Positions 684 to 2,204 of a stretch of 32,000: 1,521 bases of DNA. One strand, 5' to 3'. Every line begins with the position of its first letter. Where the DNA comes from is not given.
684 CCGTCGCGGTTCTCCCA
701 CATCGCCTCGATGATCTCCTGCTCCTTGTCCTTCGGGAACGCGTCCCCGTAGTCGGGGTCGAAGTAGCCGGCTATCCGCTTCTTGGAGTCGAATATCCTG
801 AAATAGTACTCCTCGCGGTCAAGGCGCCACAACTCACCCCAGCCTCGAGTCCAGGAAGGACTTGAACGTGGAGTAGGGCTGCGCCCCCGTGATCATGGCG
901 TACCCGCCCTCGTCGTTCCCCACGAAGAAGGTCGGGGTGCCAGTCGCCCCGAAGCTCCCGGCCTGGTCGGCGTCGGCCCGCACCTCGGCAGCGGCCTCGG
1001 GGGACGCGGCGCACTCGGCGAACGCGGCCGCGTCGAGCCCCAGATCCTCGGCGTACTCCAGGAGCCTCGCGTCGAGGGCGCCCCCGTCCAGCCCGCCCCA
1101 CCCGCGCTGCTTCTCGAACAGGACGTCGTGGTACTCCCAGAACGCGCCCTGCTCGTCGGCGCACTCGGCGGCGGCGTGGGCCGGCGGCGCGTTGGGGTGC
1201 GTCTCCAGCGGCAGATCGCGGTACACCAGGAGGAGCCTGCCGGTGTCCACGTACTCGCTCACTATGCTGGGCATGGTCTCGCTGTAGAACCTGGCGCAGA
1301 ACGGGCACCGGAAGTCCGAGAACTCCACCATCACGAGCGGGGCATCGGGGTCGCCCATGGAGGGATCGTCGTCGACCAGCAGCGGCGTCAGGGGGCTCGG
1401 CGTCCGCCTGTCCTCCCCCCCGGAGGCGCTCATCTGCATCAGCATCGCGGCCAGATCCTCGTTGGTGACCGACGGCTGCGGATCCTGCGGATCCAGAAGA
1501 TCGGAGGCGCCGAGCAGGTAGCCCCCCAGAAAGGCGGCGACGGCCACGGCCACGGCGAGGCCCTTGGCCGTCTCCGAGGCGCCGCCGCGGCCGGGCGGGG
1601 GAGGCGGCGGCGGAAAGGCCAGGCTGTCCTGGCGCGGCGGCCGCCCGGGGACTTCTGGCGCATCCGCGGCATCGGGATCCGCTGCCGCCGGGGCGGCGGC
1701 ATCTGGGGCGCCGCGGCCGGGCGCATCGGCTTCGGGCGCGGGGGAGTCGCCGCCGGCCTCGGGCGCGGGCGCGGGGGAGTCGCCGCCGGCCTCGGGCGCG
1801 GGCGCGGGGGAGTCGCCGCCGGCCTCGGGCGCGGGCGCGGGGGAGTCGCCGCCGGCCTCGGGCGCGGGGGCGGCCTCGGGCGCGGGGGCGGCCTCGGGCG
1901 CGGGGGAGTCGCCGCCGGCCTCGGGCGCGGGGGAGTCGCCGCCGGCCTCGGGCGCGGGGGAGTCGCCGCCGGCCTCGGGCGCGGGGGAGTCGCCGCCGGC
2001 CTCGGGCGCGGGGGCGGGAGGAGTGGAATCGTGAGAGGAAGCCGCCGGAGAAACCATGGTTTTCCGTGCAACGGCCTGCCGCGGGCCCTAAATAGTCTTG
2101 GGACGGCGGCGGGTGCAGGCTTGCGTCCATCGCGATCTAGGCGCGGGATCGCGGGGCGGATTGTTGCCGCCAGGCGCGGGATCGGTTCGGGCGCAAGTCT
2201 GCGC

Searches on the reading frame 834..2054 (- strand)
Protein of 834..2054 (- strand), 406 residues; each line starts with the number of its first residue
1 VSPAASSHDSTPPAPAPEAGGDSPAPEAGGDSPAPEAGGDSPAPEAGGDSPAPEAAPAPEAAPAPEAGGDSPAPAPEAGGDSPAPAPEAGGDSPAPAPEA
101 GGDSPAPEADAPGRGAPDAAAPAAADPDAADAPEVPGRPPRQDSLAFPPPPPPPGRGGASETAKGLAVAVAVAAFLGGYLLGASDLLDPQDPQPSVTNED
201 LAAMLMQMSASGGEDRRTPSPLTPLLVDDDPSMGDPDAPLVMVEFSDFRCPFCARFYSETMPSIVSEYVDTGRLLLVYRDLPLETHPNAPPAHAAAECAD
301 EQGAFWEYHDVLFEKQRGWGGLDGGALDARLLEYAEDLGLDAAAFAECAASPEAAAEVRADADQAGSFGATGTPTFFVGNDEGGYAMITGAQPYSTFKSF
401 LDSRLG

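Call 89: search_protein_families(library=pfam, proteins=[window:834-2054:-], max_evalue=0.001)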
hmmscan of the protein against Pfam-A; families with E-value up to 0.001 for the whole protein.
window:834-2054:- (406 aa): 3 families
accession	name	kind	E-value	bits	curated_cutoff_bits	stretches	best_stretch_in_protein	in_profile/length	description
PF13462.12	Thioredoxin_4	-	6.5e-28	98.4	23.2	1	229-402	4-164/165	Thioredoxin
PF01323.26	DSBA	-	2.9e-19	70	25.6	1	294-401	94-190/191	DSBA-like thioredoxin domain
PF13098.12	Thioredoxin_2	-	4.5e-07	30.6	27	1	241-400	8-103/104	Thioredoxin-like domain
